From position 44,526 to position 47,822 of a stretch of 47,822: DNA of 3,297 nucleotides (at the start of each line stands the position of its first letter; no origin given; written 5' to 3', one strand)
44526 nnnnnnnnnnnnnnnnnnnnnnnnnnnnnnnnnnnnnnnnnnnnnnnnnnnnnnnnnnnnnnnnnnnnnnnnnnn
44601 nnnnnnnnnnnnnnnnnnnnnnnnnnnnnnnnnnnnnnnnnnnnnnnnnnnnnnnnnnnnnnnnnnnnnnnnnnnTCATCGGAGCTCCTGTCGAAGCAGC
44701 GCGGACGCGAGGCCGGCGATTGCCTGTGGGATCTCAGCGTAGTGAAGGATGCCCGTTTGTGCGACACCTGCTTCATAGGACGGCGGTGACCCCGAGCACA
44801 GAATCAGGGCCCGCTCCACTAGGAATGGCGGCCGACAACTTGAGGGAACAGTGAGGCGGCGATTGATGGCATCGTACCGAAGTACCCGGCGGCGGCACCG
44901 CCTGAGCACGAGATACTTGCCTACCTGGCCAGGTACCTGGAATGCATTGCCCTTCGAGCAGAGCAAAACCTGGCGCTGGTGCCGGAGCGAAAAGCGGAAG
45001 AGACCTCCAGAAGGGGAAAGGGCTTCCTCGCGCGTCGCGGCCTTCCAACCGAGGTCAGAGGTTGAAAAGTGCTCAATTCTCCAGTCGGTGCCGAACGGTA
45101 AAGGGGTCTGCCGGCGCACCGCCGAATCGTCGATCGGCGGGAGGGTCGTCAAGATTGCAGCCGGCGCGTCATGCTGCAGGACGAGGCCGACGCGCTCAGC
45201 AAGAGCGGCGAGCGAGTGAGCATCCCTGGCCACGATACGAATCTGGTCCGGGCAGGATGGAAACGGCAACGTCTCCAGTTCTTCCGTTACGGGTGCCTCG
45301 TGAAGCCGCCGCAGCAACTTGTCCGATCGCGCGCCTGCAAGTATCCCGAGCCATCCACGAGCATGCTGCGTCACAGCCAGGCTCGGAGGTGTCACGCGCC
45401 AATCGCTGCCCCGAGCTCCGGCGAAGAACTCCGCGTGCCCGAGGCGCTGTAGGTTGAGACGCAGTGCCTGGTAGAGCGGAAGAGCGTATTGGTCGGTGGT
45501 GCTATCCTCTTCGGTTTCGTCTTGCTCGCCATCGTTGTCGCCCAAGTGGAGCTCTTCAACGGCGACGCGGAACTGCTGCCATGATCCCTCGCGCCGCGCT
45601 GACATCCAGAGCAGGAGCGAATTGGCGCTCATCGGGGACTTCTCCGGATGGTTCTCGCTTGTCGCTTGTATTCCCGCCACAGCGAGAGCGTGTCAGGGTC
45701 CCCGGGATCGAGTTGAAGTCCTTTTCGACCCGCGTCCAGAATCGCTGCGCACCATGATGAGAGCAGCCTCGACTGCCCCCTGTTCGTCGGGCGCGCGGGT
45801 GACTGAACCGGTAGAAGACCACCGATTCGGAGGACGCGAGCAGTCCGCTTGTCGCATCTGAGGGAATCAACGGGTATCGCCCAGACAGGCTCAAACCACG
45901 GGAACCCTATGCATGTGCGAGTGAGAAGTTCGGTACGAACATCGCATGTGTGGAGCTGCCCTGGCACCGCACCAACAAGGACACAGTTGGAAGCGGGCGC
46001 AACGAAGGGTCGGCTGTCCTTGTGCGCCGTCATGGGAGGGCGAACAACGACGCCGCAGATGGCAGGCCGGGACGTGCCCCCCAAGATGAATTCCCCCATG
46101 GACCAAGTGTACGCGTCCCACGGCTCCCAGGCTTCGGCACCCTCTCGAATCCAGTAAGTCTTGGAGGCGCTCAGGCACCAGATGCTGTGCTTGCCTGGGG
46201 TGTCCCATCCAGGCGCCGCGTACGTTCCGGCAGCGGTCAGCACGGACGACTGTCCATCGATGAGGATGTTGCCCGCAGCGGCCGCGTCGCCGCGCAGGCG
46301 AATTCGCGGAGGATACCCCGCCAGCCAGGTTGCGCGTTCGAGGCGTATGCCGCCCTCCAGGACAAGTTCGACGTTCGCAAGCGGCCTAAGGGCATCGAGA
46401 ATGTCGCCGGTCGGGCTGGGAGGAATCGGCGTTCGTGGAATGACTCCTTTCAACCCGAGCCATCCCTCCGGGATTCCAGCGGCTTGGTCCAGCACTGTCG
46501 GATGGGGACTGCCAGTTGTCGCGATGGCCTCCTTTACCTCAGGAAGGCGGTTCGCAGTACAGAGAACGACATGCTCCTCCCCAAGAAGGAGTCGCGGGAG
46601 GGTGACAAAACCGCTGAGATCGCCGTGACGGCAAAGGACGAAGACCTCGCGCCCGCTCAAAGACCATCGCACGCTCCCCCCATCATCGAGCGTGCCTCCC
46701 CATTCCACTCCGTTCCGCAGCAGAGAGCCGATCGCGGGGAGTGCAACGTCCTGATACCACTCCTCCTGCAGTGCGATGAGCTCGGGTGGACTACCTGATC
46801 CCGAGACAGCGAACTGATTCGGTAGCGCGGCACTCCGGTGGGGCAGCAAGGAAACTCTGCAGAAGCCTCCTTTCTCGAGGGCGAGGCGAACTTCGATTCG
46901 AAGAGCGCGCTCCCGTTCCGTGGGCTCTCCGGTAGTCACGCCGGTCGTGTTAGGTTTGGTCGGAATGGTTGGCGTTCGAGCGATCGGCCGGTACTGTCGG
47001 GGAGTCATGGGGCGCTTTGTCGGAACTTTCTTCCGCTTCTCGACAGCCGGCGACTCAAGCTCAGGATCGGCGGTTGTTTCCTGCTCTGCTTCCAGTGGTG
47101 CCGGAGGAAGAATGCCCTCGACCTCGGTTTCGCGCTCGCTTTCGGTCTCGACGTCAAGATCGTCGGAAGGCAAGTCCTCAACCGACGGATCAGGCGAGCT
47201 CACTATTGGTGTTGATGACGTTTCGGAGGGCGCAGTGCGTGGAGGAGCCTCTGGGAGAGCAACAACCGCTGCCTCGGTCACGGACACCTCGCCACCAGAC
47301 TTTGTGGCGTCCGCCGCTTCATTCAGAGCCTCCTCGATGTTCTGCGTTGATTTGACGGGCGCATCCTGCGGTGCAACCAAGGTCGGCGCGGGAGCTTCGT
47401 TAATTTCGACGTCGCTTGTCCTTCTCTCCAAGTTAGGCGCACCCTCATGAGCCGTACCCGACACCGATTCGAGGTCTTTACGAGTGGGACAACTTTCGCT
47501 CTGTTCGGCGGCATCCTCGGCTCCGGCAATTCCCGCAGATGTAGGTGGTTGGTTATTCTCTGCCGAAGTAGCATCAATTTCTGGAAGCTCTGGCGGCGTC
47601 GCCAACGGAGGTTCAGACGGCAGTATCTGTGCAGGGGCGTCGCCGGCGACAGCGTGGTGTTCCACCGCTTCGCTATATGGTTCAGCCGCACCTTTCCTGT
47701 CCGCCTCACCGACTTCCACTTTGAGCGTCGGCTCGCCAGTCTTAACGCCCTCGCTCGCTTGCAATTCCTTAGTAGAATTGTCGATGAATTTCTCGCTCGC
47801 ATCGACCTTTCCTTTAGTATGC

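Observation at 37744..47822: Non-canonical Druantia/DISARM-like operon: two unknown proteins + 1845-aa helicase-DUF1998 fusion + Cas4-type nuclease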

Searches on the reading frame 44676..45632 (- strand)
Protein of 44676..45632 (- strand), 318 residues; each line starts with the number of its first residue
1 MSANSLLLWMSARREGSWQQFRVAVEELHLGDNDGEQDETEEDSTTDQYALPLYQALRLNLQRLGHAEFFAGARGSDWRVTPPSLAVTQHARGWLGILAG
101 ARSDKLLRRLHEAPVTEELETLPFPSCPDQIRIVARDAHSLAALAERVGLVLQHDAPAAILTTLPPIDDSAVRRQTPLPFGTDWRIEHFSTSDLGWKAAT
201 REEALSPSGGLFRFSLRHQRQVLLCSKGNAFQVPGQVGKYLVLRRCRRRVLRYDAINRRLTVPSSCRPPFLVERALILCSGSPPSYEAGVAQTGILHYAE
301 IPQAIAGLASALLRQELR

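Call 10: search_protein_families(library=pfam, proteins=[window:44676-45632:-], max_evalue=0.1)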
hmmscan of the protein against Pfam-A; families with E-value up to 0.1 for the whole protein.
window:44676-45632:- (318 aa): 0 families

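Call 11: search_protein_families(library=padloc, proteins=[window:44676-45632:-], max_evalue=0.1)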
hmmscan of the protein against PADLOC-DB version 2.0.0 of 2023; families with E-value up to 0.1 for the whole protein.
window:44676-45632:- (318 aa): 4 families
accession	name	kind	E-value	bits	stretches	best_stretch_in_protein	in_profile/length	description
PDLC00057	DruL4|DruL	-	2e-27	94.3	1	1-317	1-305/309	Unknown function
PDLC00056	DruL4|DruL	-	4.9e-24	82.7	1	4-317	3-319/330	Unknown function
PDLC00023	DruF2|DruF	-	1.2e-15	54.7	1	60-314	751-1010/1011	Unknown function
PDLC00016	DruF2|DruF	-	6.2e-11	39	1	75-313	788-1028/1030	Unknown function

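Call 43: find_homologous_proteins(query=window:44676-45632:-, max_evalue=0.00001)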
Query window:44676-45632:- (318 aa): 424 proteins with E <= 0.00001 among 8000 candidates; the best 120 are listed.
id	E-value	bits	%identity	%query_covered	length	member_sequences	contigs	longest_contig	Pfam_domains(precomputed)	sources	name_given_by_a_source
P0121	4.5e-210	714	100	100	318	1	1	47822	-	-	-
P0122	5.5e-157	540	75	100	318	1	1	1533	-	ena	-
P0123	2.0e-154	532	75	100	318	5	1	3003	-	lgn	-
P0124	9.5e-154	529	74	100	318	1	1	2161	-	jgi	-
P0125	1.2e-153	529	74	100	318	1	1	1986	-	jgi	-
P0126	1.6e-153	529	74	100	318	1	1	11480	-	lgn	-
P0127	3.0e-153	528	75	100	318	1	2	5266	-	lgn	-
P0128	2.4e-151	521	75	100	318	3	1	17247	-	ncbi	-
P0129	7.4e-151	520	75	100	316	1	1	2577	-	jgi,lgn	jgi:hypothetical protein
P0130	1.3e-148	512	73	100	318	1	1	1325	-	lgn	-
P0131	4.8e-147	507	72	100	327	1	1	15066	-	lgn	-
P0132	3.9e-146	504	71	100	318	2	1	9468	-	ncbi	-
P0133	7.9e-146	503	72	100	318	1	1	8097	-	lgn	-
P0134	6.6e-145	500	71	100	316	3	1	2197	-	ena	-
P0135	5.6e-144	497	69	100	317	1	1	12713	-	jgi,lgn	jgi:hypothetical protein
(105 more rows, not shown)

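Call 56: predict_structure(alignment_id=A2)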
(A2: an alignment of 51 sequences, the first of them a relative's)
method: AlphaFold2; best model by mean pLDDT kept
length: 318 residues; sequences in the alignment: 51
mean_pLDDT: 84.4   pTM: 0.82
mean pLDDT of the five models: 84.4, 80.0, 79.9, 76.2, 67.4
residues with pLDDT >= 90: 158; 70-90: 123; 50-70: 19; < 50: 18
segments of 3 or more residues with pLDDT < 50: 31-46
pLDDT, mean of each block of 10 residues (from residue 1): 78 84 76 38 40 76 77 74 89 89 84 81 81 92 93 92 94 86 89 93 87 87 91 93 94 96 94 93 87 87 96 90
secondary structure, 60 per line:
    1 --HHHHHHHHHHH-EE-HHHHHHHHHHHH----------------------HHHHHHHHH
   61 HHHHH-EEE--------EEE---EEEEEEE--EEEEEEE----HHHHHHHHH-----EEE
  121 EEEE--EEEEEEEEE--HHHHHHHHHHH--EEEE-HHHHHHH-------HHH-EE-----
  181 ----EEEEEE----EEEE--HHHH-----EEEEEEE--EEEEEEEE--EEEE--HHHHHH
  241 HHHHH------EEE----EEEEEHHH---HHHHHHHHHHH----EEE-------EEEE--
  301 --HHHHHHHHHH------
elements in order: H3-13 H18-29 H52-65 E67-69 E78-80 E84-90 E93-99 H104-112 E118-124 E127-135 H138-148 E151-154 H156-162 E185-190 E195-198 H201-204 E210-216 E219-226 E229-232 H235-245 E252-254 E259-263 H270-280 E285-287 E295-298 H303-312

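Call 58: fold_search(model_id=the predicted structure, library=pdb)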
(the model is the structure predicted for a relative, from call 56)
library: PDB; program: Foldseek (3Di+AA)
matches with E <= 10: 603; with E <= 0.001: 0
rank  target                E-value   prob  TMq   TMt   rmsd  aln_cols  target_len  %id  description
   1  5gs9_D                1.6e-03  0.41  0.15  0.17  18.9       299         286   10  Crystal structure of CASTOR1-arginine (released 2016-09-28)
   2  5i2c_D                2.1e-03  0.44  0.15  0.16  19.1       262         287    8  Arginine-bound CASTOR1 from Homo sapiens (released 2016-08-10)
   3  5gt8_B                2.3e-03  0.38  0.16  0.18  18.8       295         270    9  Crystal Structure of apo-CASTOR1 (released 2017-08-23)
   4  5i2c_A                3.8e-03  0.35  0.15  0.16  21.4       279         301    8  Arginine-bound CASTOR1 from Homo sapiens (released 2016-08-10)
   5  5gt7_B                4.0e-03  0.33  0.15  0.16  18.8       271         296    8  Crystal Structure of Arg-bound CASTOR1 (released 2017-08-23)
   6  9kp4_D                4.2e-03  0.51  0.16  0.09  17.8       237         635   13  Crystal structure of human CASTOR1 in apo form (released 2026-03-25)
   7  5gt7_A                4.5e-03  0.41  0.16  0.17  20.2       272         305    9  Crystal Structure of Arg-bound CASTOR1 (released 2017-08-23)
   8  9oti_V                5.3e-03  0.41  0.16  0.18  18.7       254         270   10  GATOR2 complex bound to arginine sensor CASTOR1 (released 2025-10-01)
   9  5i2c_C                5.6e-03  0.35  0.15  0.17  18.6       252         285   10  Arginine-bound CASTOR1 from Homo sapiens (released 2016-08-10)
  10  5gs9_C                6.7e-03  0.33  0.15  0.16  21.1       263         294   10  Crystal structure of CASTOR1-arginine (released 2016-09-28)
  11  5gv2_A                7.5e-03  0.28  0.15  0.16  19.5       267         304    9  Crystal structure of Arginine-bound CASTOR1 from Homo sapiens (released 2017-09-06)
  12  5gv2_C                1.1e-02  0.25  0.15  0.16  19.5       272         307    9  Crystal structure of Arginine-bound CASTOR1 from Homo sapiens (released 2017-09-06)
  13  9kpg_A                1.2e-02  0.21  0.14  0.14  18.4       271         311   11  Crystal structure of human CASTOR2-arginine (released 2026-03-25)
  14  9kp4_B                1.6e-02  0.33  0.15  0.08  18.6       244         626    9  Crystal structure of human CASTOR1 in apo form (released 2026-03-25)
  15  5gt7_D                1.7e-02  0.25  0.16  0.17  19.1       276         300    9  Crystal Structure of Arg-bound CASTOR1 (released 2017-08-23)
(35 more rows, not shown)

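Call 81: search_dna_similar(query=window:44676-45632:-, collection=plasmids, mode=protein, max_rows=15, max_evalue=0.001)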
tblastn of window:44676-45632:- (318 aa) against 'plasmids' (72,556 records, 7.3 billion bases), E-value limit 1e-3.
Records with a match: 1; places in all: 1; records where one place covers at least 80% of the query: 1.
Best place of each record, by identity: <60% 1.
By first word of the organism name: Nostoc 1.
By predicted mobility (MOB-suite, as given by PLSDB): non-mobilizable 1.
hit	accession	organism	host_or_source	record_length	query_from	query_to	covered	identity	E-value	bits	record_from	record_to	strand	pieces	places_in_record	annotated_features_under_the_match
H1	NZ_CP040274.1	Nostoc sp. C052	Blasia pusilla,pure culture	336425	1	308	97%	23.2%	5e-7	59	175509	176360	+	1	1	hypothetical protein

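Call 83: search_solved_structures(query=A2, max_evalue=1)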
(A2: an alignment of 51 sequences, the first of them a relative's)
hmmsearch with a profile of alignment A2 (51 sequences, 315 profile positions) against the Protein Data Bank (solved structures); distinct sequences matched with E-value up to 1: 1.
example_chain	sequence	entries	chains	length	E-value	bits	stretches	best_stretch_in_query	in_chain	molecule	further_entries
8fre_A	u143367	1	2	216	0.013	17.6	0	5-51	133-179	RBL4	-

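Call 91: search_protein_families(library=ncbifam, proteins=[window:44676-45632:-], max_evalue=0.001)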
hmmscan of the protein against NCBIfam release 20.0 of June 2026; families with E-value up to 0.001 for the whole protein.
window:44676-45632:- (318 aa): 0 families

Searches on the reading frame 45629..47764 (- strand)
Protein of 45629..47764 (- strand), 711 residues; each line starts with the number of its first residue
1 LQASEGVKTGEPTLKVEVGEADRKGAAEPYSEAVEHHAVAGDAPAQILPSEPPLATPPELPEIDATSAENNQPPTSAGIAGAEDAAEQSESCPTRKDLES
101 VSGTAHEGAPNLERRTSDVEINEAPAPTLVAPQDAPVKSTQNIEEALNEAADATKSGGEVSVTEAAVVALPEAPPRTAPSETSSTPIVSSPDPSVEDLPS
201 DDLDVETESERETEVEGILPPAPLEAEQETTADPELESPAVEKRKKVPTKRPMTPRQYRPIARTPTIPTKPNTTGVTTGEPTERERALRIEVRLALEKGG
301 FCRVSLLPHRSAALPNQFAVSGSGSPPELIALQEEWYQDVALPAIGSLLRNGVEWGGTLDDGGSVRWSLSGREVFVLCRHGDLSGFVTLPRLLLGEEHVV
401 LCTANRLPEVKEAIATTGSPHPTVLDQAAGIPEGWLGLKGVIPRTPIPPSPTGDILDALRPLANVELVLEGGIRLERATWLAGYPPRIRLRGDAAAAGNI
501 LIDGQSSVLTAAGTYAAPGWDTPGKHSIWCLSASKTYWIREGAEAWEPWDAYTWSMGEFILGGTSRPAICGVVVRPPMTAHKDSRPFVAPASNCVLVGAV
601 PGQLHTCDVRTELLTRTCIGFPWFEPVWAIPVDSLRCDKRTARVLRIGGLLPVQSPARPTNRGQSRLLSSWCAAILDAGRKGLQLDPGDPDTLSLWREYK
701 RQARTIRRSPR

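Call 10: search_protein_families(library=pfam, proteins=[window:45629-47764:-], max_evalue=0.1)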
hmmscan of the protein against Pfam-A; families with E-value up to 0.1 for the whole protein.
window:45629-47764:- (711 aa): 0 families

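Call 11: search_protein_families(library=padloc, proteins=[window:45629-47764:-], max_evalue=0.1)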
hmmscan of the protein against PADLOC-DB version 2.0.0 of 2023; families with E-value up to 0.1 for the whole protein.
window:45629-47764:- (711 aa): 5 families
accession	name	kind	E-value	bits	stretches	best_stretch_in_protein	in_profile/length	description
PDLC00023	DruF2|DruF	-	1.1e-10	38.3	1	372-494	366-491/1011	Unknown function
PDLC00054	DruF4|DruF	-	3.4e-05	20.5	1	374-496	360-475/678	Unknown function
PDLC00016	DruF2|DruF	-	0.0001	18.4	1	364-503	375-522/1030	Unknown function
PDLC00055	DruF4|DruF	-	0.0013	15.2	1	365-478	344-458/703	Unknown function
PDLC00017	DruF2|DruF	-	0.037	10.2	1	289-419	271-400/693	Unknown function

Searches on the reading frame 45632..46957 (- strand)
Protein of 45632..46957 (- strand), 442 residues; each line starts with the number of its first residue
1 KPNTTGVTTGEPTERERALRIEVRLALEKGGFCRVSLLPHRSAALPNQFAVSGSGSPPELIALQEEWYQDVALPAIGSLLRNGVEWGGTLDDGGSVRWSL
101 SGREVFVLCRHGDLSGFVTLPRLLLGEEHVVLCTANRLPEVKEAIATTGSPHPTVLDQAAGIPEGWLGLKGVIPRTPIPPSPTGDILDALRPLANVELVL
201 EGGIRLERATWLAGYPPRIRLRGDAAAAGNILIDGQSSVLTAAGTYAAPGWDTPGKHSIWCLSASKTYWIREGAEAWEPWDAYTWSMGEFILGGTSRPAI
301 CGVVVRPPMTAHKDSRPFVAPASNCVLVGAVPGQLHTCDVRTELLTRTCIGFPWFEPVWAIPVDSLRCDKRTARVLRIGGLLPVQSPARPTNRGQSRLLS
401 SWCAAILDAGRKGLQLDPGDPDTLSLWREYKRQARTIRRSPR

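Call 47: find_homologous_proteins(query=window:45632-46957:-, max_evalue=0.00001)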
Query window:45632-46957:- (442 aa): 213 proteins with E <= 0.00001 among 8000 candidates; the best 120 are listed.
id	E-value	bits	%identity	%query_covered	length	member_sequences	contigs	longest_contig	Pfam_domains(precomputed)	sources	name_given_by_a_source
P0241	0.0e+0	1015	100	100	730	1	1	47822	-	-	-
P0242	1.4e-180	619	64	97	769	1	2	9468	-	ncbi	-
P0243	3.5e-178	612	62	97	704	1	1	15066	-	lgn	-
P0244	1.6e-174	599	62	97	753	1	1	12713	-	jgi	jgi:hypothetical protein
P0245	6.3e-174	598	60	98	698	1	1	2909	-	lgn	-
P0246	5.2e-173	595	59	100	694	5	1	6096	-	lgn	-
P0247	1.1e-172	593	60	97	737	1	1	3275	-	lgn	-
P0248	1.4e-170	587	59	97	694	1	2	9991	-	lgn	-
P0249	6.9e-170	584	60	96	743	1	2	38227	-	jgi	jgi:hypothetical protein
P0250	1.4e-167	577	60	96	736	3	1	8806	-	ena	-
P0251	3.1e-167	576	57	100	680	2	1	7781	-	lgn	-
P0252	3.9e-167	575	60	97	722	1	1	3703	-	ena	-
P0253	4.4e-167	575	60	97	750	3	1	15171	-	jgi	jgi:hypothetical protein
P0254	1.6e-166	573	59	95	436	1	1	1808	-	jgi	jgi:hypothetical protein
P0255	1.6e-166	573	59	95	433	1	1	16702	-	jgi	jgi:hypothetical protein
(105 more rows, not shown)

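Call 62: predict_structure(alignment_id=A3)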
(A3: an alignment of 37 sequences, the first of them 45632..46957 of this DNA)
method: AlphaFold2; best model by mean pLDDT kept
length: 442 residues; sequences in the alignment: 37
mean_pLDDT: 71.6   pTM: 0.44
mean pLDDT of the five models: 71.6, 71.6, 67.7, 65.1, 59.8
residues with pLDDT >= 90: 62; 70-90: 199; 50-70: 117; < 50: 64
segments of 3 or more residues with pLDDT < 50: 1-18, 111-119, 275-307
pLDDT, mean of each block of 10 residues (from residue 1): 36 39 61 65 62 67 59 76 75 66 75 44 78 91 89 89 88 78 72 73 62 75 66 82 84 80 71 51 42 41 46 71 88 87 60 89 82 83 78 79 91 82 92 89 57
secondary structure, 60 per line:
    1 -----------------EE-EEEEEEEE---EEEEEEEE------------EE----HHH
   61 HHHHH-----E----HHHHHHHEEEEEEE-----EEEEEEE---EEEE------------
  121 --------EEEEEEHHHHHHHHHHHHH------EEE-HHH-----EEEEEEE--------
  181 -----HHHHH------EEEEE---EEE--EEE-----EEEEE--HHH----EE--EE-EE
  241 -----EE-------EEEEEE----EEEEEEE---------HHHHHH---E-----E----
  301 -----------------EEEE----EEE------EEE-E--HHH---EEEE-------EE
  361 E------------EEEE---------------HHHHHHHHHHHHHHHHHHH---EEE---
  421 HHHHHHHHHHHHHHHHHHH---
elements in order: E21-28 E32-39 H58-65 H76-82 E83-89 E95-101 E105-108 E129-134 H135-147 E154-156 E166-172 H186-190 E197-201 E205-207 E210-212 E218-222 E255-260 E265-271 H281-286 E318-321 E326-328 E335-337 E348-351 E359-361 E374-377 H393-411 E415-417 H421-439

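Call 64: fold_search(model_id=the predicted structure, library=pdb)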
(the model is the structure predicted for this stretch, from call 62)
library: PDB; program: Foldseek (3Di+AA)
matches with E <= 10: 522; with E <= 0.001: 0
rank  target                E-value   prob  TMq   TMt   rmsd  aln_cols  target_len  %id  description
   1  8hqz_p                1.3e-03  0.35  0.12  0.12  23.6       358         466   10  Baseplate of DT57C bacteriophage in the full state (released 2023-12-13)
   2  9qk2_F                6.3e-03  0.18  0.11  0.09  18.2       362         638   13  Structure of the Complement classical and lectin pathway C3 convertase in complex with substrate C3 (released 2025-12-24)
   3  5jdd                  9.0e-03  0.21  0.13  0.18  26.8       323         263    8  Crystal structure of I9-I11 tandem from titin (P212121) (released 2016-09-14)
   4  5lf5_A                1.2e-02  0.13  0.13  0.12  28.4       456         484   11  Myelin-associated glycoprotein (MAG) deglycosylated full extracellular domain with co-purified ligand (released 2016-12-14)
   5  9ba5_A                1.8e-02  0.23  0.17  0.14  18.2       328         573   10  Cross-linked Contactin 2 Ig1-Ig6 (released 2024-07-17)
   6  4uj6                  2.0e-02  0.10  0.12  0.09  24.5       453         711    9  Structure of surface layer protein SbsC, domains 1-6 (released 2016-04-27)
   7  3oq3_B                2.2e-02  0.21  0.12  0.15  15.1       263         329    8  Structural Basis of Type-I Interferon Sequestration by a Poxvirus Decoy Receptor (released 2011-05-18)
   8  6fhj                  2.7e-02  0.11  0.12  0.07  19.9       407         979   11  Structural dynamics and catalytic properties of a multi-modular xanthanase, native. (released 2018-08-29)
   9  9flp_A                3.1e-02  0.18  0.14  0.08  30.0       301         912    9  CryoEM structure of the neck (1403-2314) in the grappling hook protein A (GhpA) in the bacterium Aureispira sp. CCB-QB (released 2024-10-16)
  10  5irb_B                3.7e-02  0.15  0.13  0.17  34.4       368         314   10  Structural insight into host cell surface retention of a 1.5-MDa bacterial ice-binding adhesin (released 2017-07-19)
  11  7y6o                  3.7e-02  0.12  0.14  0.18  26.8       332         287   13  Crystal structure of sDscam Ig1-3 domains, isoform alpha25 (released 2023-05-24)
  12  8aa2_G                4.6e-02  0.15  0.10  0.10  20.9       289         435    6  Inactive levan utilisation machinery (utilisome) in the presence of levan fructo-oligosaccharides DP 15-25 (released 2023-06-07)
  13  5xeq_B                4.9e-02  0.18  0.16  0.22  19.8       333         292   10  Crystal Structure of human MDGA1 and human neuroligin-2 complex (released 2017-07-12)
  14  4lp5_A                4.9e-02  0.14  0.13  0.18  33.2       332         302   13  Crystal structure of the full-length human RAGE extracellular domain (VC1C2 fragment) (released 2013-10-16)
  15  7tzg_C                4.9e-02  0.10  0.10  0.12  23.4       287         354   13  Structure of human LAG3 in complex with antibody single-chain variable fragment (released 2022-05-11)
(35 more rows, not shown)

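Call 84: search_solved_structures(query=A3, max_evalue=1)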
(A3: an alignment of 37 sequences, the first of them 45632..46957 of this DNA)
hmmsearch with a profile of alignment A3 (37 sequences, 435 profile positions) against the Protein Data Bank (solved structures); distinct sequences matched with E-value up to 1: 1.
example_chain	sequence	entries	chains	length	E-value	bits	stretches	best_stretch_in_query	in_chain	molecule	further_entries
5z72_A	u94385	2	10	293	0.95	11.1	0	382-425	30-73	CcpC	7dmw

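Call 91: search_protein_families(library=ncbifam, proteins=[window:45632-46957:-], max_evalue=0.001)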
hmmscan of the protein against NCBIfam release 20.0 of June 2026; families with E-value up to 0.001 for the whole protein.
window:45632-46957:- (442 aa): 0 families
